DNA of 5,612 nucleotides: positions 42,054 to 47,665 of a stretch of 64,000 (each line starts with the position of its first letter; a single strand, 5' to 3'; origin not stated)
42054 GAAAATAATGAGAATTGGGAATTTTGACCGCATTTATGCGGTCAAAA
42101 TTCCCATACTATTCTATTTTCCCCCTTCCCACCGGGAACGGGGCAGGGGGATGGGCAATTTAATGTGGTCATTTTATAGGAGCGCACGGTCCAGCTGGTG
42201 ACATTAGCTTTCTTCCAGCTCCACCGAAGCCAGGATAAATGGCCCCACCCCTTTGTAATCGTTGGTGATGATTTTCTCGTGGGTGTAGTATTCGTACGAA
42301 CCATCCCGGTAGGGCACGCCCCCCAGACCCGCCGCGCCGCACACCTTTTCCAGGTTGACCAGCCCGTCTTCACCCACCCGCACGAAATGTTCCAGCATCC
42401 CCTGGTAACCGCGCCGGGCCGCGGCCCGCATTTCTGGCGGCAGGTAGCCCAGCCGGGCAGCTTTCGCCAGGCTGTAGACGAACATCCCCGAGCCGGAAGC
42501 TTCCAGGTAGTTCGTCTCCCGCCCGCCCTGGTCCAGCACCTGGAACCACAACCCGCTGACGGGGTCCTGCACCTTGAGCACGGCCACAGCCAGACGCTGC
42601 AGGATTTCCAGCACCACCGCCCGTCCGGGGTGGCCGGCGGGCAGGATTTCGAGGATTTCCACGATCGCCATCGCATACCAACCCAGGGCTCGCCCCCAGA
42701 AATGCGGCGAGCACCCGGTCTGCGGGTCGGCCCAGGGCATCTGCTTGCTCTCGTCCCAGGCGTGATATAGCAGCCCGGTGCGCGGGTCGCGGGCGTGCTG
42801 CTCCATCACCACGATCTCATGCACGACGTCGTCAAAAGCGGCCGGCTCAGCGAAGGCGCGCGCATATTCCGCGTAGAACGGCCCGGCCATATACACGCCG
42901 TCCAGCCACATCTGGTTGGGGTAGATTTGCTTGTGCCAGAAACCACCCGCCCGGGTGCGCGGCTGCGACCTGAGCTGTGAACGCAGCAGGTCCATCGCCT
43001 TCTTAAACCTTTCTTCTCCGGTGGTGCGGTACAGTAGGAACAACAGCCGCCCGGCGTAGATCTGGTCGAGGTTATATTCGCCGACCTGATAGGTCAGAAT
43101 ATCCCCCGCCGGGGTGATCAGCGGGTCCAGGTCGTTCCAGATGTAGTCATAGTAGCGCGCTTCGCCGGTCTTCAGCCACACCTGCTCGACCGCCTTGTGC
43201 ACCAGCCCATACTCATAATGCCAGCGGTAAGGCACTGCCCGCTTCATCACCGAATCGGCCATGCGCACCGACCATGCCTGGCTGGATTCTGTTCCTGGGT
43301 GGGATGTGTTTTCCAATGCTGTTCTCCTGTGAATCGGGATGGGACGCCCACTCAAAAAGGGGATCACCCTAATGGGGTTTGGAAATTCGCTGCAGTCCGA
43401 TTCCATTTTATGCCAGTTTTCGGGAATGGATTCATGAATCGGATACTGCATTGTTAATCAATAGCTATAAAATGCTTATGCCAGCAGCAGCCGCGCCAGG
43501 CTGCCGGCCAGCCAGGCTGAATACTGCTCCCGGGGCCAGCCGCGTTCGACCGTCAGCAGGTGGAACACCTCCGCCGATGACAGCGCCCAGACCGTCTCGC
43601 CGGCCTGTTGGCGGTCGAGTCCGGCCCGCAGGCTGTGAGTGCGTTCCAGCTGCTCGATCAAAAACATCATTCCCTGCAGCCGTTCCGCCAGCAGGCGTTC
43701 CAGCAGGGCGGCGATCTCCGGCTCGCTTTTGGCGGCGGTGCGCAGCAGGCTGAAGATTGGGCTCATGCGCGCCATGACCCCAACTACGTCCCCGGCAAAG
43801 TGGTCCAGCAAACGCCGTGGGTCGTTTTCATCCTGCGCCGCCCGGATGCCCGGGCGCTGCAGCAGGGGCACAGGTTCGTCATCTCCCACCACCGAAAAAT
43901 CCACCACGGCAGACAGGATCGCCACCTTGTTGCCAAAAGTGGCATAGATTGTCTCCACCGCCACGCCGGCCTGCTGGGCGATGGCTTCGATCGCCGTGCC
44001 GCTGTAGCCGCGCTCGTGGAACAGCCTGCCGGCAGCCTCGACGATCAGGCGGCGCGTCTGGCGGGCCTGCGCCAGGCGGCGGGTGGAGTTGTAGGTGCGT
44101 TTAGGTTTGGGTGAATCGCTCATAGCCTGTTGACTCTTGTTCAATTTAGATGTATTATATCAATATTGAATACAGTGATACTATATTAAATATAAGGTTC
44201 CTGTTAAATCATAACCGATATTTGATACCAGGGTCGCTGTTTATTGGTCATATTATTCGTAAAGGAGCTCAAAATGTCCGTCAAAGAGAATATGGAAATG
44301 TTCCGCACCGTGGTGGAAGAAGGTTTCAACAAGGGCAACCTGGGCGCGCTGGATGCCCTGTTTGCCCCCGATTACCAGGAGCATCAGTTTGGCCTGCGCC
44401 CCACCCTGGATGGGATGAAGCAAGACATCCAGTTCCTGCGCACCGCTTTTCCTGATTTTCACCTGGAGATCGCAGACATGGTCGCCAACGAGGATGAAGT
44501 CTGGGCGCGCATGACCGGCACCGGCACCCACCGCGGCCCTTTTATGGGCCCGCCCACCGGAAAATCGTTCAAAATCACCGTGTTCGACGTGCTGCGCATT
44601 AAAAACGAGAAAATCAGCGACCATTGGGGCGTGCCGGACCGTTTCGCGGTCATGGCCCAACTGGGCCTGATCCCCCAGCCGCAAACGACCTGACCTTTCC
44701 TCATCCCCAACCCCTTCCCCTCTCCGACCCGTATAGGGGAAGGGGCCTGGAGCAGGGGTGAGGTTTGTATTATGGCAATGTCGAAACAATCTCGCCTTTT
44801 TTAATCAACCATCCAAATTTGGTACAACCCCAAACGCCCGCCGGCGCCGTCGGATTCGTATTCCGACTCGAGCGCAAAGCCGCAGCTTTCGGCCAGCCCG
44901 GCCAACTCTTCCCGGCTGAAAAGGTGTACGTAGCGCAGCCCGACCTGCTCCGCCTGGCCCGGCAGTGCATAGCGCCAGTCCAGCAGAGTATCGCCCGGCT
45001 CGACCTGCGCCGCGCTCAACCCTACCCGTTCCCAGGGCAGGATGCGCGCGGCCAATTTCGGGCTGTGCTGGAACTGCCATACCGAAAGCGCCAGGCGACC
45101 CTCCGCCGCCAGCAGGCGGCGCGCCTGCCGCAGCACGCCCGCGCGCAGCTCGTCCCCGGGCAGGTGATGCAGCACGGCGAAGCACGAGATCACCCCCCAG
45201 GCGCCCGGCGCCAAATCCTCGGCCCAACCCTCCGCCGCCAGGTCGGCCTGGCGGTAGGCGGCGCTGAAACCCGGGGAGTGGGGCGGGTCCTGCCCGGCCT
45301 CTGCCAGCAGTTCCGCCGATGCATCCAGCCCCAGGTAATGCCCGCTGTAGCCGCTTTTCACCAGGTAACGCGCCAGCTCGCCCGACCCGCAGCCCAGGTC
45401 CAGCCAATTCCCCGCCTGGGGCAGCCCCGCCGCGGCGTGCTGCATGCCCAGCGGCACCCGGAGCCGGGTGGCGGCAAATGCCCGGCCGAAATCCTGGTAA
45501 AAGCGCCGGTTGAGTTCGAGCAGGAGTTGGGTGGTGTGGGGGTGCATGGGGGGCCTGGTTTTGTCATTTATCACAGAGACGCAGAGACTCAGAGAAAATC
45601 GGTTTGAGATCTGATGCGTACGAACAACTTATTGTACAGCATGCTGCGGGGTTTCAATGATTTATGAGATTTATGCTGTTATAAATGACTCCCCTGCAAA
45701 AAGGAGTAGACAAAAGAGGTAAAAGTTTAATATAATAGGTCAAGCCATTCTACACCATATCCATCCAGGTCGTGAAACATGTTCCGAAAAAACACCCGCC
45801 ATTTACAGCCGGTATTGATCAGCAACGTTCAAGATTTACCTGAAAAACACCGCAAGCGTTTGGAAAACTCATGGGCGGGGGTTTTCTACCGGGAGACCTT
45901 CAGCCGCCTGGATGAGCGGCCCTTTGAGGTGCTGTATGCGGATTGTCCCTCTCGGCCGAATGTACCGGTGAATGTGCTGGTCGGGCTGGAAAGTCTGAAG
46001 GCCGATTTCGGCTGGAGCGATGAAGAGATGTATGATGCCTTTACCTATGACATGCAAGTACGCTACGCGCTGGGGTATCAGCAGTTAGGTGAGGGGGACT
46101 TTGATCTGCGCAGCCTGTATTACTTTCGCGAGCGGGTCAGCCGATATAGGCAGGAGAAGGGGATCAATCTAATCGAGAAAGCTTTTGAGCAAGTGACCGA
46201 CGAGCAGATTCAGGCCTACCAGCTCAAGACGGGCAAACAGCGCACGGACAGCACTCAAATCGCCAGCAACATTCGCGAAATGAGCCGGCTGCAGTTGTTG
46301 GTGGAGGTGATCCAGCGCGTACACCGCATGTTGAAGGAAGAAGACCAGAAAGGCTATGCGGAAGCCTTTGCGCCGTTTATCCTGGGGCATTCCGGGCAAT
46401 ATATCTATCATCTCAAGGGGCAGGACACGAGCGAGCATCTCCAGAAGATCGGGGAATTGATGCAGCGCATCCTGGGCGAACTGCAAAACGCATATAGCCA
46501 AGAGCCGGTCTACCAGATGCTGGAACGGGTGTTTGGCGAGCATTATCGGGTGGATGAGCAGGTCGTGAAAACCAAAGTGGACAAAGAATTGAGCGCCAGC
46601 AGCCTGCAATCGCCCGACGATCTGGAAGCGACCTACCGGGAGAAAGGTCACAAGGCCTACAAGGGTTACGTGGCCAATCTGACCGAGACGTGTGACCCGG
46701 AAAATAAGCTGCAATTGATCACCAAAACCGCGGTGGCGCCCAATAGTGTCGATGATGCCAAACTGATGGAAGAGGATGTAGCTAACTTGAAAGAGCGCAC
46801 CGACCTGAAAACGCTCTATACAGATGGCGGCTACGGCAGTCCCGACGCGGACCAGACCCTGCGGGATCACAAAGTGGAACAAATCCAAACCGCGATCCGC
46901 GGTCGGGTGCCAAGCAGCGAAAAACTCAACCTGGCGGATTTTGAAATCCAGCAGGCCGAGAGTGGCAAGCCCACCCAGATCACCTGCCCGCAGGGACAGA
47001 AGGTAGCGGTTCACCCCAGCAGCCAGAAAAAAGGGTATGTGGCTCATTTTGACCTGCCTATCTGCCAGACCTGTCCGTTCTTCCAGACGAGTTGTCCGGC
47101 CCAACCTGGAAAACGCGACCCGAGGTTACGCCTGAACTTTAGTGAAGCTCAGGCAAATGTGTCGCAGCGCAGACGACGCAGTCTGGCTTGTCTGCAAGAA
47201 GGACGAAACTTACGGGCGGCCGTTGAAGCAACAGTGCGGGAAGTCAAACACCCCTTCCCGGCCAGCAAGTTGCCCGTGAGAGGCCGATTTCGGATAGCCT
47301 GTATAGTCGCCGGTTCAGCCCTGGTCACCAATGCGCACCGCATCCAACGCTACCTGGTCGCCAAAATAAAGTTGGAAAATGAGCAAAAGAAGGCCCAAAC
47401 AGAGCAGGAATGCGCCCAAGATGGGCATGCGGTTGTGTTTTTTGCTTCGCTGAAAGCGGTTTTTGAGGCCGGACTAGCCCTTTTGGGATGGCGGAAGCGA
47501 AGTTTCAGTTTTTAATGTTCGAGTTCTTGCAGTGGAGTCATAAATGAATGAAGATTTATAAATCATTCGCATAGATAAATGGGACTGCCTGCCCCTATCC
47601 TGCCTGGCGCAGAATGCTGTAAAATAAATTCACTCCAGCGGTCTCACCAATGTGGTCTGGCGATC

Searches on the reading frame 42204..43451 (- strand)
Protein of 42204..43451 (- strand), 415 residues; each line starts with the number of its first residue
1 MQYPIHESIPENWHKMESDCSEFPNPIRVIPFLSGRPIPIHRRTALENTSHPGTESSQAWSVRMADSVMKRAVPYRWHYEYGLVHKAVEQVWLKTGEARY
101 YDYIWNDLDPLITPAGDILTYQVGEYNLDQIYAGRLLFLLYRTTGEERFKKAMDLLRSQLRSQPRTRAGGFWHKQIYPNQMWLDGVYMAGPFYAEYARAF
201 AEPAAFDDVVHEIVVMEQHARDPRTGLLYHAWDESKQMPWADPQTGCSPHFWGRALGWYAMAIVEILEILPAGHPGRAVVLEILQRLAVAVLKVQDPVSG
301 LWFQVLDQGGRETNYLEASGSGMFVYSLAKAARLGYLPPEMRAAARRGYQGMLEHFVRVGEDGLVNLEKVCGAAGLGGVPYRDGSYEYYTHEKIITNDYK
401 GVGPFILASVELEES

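Call 77: search_protein_families(library=pfam, proteins=[window:42204-43451:-], max_evalue=0.00001)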
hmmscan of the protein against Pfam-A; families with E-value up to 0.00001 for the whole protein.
window:42204-43451:- (415 aa): 1 family
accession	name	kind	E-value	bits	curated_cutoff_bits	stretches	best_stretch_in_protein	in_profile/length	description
PF07470.19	Glyco_hydro_88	-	8.1e-107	357.7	26.6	1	63-413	4-349/352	Glycosyl Hydrolase Family 88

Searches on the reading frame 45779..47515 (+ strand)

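Call 77: search_protein_families(library=pfam, proteins=[window:45779-47515:+], max_evalue=0.00001)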
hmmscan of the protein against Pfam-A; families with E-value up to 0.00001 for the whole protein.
window:45779-47515:+ (578 aa): 2 families
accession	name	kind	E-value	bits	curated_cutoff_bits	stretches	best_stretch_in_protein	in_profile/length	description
PF13751.12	DDE_Tnp_1_6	-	1.2e-08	35.8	25.1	1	402-521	1-123/125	Transposase DDE domain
PF01609.27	DDE_Tnp_1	-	1.7e-08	34.9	23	1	285-518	24-199/200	Transposase DDE domain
